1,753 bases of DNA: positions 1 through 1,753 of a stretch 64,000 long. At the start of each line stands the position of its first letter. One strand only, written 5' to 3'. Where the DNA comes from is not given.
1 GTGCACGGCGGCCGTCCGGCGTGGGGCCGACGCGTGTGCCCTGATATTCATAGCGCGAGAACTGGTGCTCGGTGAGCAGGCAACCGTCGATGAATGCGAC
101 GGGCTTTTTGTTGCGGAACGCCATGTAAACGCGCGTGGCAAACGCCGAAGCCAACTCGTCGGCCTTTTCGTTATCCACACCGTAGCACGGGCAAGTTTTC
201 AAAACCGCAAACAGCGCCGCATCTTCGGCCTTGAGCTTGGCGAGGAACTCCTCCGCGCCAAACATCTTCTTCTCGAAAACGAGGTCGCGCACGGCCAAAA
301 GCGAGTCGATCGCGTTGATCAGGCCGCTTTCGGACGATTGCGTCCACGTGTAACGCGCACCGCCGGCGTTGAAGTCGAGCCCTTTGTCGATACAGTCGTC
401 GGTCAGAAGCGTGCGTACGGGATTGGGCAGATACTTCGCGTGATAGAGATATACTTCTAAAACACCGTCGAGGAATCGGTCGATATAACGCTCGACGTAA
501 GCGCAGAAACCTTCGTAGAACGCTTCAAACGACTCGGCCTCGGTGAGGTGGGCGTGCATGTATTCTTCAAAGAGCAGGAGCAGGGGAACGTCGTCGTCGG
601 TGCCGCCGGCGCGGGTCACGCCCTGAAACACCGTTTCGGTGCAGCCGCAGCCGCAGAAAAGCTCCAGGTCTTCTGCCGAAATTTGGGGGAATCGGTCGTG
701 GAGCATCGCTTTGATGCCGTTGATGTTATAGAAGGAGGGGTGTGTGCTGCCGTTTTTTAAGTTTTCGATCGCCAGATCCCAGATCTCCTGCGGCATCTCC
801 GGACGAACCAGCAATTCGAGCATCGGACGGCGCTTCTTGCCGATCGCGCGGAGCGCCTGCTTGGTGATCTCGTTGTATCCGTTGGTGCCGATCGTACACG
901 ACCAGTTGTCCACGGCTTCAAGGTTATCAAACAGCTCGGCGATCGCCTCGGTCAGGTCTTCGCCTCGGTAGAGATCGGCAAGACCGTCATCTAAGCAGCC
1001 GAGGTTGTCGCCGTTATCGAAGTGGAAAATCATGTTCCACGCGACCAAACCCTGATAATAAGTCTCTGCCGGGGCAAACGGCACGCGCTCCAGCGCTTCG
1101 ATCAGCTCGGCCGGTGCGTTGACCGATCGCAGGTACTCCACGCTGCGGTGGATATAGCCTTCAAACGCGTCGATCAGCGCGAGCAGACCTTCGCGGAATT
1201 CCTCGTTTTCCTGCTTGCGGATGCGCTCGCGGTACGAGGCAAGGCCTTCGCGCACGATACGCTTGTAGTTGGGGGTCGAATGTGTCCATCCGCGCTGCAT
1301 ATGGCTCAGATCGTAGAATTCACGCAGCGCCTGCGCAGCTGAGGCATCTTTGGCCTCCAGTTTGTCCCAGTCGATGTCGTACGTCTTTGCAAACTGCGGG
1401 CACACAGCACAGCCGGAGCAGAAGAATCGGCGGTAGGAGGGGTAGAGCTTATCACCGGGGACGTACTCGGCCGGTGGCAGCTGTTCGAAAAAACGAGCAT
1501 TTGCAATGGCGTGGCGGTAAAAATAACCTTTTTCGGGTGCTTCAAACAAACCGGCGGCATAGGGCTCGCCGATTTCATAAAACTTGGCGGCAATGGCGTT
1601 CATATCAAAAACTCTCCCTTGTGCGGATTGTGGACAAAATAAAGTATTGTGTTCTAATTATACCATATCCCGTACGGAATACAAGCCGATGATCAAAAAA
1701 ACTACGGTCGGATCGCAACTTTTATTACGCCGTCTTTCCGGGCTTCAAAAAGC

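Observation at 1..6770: Two glycyl-radical-enzyme paralogs bracket a Zn-ADH and a GH2 glycosidase; GH2 and GRE are translationally coupled and no activase is visible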

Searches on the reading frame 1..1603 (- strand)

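Call 5: search_protein_families(library=pfam, proteins=[window:1-1603:-], max_evalue=0.01)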
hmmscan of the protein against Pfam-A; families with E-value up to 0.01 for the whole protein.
window:1-1603:- (534 aa): 1 family
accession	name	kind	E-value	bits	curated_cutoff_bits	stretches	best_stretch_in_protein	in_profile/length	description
PF02901.20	PFL-like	-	2.8e-39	135.7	24.3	2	352-498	475-624/647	Pyruvate formate lyase-like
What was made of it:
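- Checked: The truncated minus-strand ORF scores PFL-like 2.8e-39 (call 5).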

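Call 6: search_protein_families(library=ncbifam, proteins=[window:1-1603:-], max_evalue=0.01)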
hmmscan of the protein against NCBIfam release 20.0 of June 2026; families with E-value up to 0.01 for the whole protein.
window:1-1603:- (534 aa): 8 families
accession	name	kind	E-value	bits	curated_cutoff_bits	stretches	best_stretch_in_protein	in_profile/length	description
NF007437.0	PRK09983.1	equivalog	7.1e-20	70.7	1109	1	277-534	377-638/765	formate C-acetyltransferase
TIGR01774.1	PFL2-3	subfamily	7.7e-20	70.7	678.2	1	243-534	351-659/786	formate C-acetyltransferase/glycerol dehydratase family glycyl radical enzyme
NF043068.1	glycl_HYPD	equivalog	2.8e-19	68.7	1100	1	354-495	476-621/784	trans-4-hydroxy-L-proline dehydratase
NF048009.1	SfplDhtHpfGKleb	equivalog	9.5e-15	53.7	1000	1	353-486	509-647/824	(2S)-3-sulfopropanediol dehydratase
NF033718.1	indole_decarb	equivalog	1.1e-12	47.1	1100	1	240-458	406-641/868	indoleacetate decarboxylase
TIGR04394.1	choline_CutC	equivalog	1.6e-10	40.2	1050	1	342-488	465-618/789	choline trimethylamine-lyase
NF033715.1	glycyl_HPDL_Lrg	equivalog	5.4e-10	37.7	1150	1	350-455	566-672/901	4-hydroxyphenylacetate decarboxylase large subunit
NF048011.1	SfplDhtHpsGDes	equivalog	1.9e-09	36.4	1000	1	352-532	507-691/821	(2S)-3-sulfopropanediol dehydratase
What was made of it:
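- On NCBIfam equivalogs: HypD, CutC, HpsG/HpfG, PflD, indoleacetate decarboxylase, HPAD, PFL: GRE656 (truncated) scores 36-71 bits (call 6).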
